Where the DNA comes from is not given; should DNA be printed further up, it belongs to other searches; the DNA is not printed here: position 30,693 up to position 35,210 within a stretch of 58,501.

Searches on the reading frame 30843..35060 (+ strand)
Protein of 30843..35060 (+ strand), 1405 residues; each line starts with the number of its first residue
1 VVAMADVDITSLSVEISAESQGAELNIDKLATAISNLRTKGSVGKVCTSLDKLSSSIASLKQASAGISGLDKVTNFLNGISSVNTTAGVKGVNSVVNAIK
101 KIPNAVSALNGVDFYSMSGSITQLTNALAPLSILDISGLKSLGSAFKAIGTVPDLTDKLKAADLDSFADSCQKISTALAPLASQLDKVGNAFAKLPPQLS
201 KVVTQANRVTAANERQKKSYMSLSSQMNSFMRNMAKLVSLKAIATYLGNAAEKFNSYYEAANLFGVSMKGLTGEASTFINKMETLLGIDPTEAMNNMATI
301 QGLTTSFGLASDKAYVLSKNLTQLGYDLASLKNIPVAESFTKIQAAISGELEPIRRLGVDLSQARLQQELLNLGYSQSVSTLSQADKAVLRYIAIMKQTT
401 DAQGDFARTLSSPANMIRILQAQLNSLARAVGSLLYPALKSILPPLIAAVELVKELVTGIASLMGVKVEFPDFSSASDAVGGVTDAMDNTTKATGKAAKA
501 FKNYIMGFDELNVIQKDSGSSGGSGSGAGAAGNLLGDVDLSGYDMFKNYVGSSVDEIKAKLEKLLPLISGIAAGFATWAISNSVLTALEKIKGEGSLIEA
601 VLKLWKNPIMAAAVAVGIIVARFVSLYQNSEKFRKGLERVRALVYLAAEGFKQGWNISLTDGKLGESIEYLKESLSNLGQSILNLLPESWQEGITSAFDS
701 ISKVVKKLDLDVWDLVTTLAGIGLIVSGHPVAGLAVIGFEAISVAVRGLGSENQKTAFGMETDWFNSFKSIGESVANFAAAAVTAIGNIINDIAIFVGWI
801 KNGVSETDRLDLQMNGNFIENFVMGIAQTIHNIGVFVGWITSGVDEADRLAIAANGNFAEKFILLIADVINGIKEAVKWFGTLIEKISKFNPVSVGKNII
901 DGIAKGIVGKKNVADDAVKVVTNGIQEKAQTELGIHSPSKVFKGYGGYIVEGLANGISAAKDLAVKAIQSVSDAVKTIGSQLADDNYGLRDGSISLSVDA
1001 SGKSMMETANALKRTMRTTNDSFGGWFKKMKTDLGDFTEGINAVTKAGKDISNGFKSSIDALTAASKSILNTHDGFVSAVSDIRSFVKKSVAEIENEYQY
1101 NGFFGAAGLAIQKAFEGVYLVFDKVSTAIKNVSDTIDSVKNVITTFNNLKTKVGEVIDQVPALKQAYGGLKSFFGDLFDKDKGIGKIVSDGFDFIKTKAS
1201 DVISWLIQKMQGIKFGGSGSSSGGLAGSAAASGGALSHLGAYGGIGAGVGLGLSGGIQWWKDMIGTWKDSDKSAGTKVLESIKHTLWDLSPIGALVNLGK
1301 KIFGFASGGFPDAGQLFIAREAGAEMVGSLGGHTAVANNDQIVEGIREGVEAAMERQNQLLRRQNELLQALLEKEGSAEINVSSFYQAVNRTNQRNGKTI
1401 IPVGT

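Call 13: search_protein_families(library=phrogs, proteins=[window:30843-35060:+], max_evalue=0.001)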
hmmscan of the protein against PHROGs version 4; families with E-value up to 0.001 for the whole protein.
window:30843-35060:+ (1405 aa): 14 families
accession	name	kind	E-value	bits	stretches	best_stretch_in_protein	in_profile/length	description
phrog_1535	-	tail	1e-58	200.4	2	11-1081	6-1033/1152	tail length tape measure protein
phrog_28918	-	unknown function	2.8e-47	162.1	2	283-690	67-513/1445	-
phrog_58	-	tail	8e-29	101.7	1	224-1075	327-1095/1544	tail length tape measure protein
phrog_1272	-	tail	4e-23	82.2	3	893-961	1439-1508/1606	tail length tape measure protein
phrog_1686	-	tail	4.1e-19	68.9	1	881-1110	874-1062/1224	tail length tape measure protein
phrog_1204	-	tail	3e-17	62.8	3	894-1030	1293-1429/1483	tail protein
phrog_5493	-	tail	3.1e-15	56.6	1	369-1016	453-1068/1102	tail length tape measure protein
phrog_25849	-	unknown function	4e-14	53.1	1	891-986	277-372/544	-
phrog_4372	-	tail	5.6e-13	48.2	1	415-986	1169-1569/1681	tail length tape measure protein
phrog_5690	-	unknown function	2.3e-11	44.1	1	896-984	699-786/907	-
phrog_5448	-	tail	8.7e-08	30.5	1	865-975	1895-2012/3103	tail length tape measure protein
phrog_26805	-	unknown function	3.7e-07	29.8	1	793-970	428-601/697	-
phrog_27817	-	unknown function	6.4e-06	27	1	930-972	10-52/208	-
phrog_788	-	tail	0.00035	21.4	0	952-1092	153-283/297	tail protein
